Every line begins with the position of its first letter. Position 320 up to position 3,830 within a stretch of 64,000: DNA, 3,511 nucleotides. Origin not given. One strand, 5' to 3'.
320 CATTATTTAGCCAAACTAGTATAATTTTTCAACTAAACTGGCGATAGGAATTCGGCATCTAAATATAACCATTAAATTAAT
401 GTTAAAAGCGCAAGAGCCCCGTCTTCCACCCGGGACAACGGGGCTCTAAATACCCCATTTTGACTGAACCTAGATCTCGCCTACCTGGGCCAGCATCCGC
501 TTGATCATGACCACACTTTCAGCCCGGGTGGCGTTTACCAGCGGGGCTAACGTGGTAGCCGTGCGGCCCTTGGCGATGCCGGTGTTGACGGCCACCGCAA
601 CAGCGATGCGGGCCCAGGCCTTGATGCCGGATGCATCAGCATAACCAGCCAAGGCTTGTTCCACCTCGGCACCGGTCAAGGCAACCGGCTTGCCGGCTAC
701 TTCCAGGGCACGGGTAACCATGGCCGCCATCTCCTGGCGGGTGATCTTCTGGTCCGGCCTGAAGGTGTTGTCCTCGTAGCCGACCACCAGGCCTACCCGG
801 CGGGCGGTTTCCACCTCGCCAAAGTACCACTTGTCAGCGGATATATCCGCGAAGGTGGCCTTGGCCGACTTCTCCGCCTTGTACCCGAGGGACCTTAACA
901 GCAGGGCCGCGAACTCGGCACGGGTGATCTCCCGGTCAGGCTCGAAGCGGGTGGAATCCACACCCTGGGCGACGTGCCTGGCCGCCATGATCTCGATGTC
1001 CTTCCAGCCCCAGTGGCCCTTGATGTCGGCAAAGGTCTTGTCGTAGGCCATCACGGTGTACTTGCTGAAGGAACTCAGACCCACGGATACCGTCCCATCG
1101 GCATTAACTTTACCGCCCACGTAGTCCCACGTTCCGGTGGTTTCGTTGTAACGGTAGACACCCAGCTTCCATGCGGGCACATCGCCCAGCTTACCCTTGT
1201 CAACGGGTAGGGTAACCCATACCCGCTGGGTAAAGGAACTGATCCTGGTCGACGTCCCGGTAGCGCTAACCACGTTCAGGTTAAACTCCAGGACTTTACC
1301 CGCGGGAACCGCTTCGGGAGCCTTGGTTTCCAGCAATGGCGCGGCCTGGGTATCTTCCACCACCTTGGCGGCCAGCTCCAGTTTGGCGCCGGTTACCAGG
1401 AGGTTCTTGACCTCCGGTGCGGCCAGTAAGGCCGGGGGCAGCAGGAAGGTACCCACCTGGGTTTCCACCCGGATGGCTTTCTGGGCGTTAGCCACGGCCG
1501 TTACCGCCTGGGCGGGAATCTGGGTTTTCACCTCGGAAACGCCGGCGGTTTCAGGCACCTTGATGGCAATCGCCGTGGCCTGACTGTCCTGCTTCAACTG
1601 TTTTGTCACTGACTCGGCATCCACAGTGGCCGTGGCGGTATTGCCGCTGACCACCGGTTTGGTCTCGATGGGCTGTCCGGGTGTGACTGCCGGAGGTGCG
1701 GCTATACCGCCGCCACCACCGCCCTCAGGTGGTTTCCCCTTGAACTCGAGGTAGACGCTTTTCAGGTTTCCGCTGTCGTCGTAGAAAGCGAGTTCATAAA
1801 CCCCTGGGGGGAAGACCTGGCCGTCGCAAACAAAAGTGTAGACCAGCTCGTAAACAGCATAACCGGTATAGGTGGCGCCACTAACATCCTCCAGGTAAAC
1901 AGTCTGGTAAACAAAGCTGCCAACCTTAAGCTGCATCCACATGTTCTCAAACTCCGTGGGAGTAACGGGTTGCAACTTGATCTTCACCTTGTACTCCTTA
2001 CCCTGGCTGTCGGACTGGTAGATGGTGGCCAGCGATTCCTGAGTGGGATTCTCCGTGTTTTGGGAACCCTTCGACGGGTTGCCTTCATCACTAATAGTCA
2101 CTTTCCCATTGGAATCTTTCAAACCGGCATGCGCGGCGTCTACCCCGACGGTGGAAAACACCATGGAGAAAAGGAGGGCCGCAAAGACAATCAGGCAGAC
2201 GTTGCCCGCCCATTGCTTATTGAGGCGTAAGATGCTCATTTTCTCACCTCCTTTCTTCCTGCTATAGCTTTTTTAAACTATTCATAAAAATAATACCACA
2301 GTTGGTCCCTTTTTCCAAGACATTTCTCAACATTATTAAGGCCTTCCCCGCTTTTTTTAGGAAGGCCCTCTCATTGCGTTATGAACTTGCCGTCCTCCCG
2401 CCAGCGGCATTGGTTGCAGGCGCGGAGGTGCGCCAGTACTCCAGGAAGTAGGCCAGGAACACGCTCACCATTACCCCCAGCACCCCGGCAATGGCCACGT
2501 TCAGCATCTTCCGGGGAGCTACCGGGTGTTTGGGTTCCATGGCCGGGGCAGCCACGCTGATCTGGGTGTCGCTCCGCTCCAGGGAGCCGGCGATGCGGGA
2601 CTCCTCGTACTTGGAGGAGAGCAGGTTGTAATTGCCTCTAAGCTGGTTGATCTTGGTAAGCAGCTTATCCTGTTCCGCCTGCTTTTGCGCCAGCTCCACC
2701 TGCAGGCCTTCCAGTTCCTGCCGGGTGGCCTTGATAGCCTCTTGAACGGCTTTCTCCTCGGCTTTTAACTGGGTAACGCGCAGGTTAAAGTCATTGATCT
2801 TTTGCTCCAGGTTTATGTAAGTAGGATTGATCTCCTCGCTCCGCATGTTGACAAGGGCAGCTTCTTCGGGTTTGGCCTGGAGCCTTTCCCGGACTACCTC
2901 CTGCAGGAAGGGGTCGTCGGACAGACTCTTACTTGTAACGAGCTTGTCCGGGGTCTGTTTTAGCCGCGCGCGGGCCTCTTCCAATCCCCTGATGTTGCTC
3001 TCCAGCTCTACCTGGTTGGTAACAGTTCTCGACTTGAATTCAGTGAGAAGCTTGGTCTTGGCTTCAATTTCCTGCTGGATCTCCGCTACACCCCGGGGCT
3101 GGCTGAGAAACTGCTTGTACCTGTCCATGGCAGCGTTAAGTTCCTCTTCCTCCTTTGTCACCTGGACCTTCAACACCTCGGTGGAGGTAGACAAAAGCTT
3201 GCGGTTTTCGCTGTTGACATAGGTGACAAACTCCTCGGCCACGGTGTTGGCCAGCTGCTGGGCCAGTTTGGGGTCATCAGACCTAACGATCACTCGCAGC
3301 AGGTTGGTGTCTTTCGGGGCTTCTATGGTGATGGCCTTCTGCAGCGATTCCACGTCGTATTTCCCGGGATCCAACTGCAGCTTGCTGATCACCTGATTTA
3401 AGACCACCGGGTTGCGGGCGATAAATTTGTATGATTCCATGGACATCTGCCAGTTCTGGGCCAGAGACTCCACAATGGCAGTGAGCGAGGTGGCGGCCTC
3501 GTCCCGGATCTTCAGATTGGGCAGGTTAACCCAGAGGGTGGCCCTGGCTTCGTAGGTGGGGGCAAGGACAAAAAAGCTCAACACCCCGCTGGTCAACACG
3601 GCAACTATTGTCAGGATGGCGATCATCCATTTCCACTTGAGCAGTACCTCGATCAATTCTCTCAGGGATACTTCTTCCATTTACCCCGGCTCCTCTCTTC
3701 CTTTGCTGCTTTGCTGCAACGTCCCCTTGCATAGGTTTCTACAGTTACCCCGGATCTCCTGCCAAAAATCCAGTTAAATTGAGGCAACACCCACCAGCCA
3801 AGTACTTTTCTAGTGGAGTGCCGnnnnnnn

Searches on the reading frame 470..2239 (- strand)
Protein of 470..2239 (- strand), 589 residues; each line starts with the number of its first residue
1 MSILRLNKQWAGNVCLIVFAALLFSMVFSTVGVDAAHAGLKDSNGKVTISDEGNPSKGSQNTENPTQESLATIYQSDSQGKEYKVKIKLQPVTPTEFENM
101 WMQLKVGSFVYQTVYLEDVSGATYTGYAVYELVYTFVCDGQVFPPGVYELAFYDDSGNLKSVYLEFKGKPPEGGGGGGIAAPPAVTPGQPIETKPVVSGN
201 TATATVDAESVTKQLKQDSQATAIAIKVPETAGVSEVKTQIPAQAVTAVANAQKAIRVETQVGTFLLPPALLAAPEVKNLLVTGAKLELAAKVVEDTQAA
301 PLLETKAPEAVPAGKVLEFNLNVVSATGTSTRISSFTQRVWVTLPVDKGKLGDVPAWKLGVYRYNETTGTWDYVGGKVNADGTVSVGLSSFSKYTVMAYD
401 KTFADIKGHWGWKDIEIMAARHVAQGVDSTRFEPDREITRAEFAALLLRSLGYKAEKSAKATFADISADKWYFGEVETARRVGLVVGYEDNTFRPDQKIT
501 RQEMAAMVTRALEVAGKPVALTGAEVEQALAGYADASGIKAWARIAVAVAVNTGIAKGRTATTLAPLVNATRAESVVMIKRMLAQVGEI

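Call 82: search_protein_families(library=pfam, proteins=[window:470-2239:-], max_evalue=0.001)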
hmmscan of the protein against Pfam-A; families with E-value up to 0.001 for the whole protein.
window:470-2239:- (589 aa): 1 family
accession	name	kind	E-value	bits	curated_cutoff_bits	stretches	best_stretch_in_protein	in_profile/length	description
PF00395.25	SLH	-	2.5e-30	104.6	20.8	3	463-505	2-44/44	S-layer homology domain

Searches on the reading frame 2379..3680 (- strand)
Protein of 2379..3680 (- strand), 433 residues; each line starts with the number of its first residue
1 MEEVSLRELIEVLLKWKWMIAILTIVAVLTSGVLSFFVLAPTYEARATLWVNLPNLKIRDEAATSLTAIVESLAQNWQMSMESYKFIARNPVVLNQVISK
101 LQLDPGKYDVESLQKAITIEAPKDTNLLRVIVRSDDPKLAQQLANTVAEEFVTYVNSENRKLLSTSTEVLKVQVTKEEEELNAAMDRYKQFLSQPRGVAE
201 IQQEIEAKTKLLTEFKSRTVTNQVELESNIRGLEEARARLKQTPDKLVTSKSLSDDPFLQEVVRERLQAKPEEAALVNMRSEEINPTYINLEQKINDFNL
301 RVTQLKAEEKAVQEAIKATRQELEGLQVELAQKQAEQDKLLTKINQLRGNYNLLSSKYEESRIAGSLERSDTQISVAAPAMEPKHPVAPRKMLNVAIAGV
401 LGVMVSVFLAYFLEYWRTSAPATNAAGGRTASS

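Call 82: search_protein_families(library=pfam, proteins=[window:2379-3680:-], max_evalue=0.001)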
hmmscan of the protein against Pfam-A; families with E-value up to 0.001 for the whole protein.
window:2379-3680:- (433 aa): 2 families
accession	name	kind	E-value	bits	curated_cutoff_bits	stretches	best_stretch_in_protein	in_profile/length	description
PF02706.20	Wzz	-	1.4e-10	41.7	25.5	1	2-101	1-91/91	Chain length determinant protein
PF13807.11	GNVR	-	7.6e-06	26.2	27.7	1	351-411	20-78/82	G-rich domain on putative tyrosine kinase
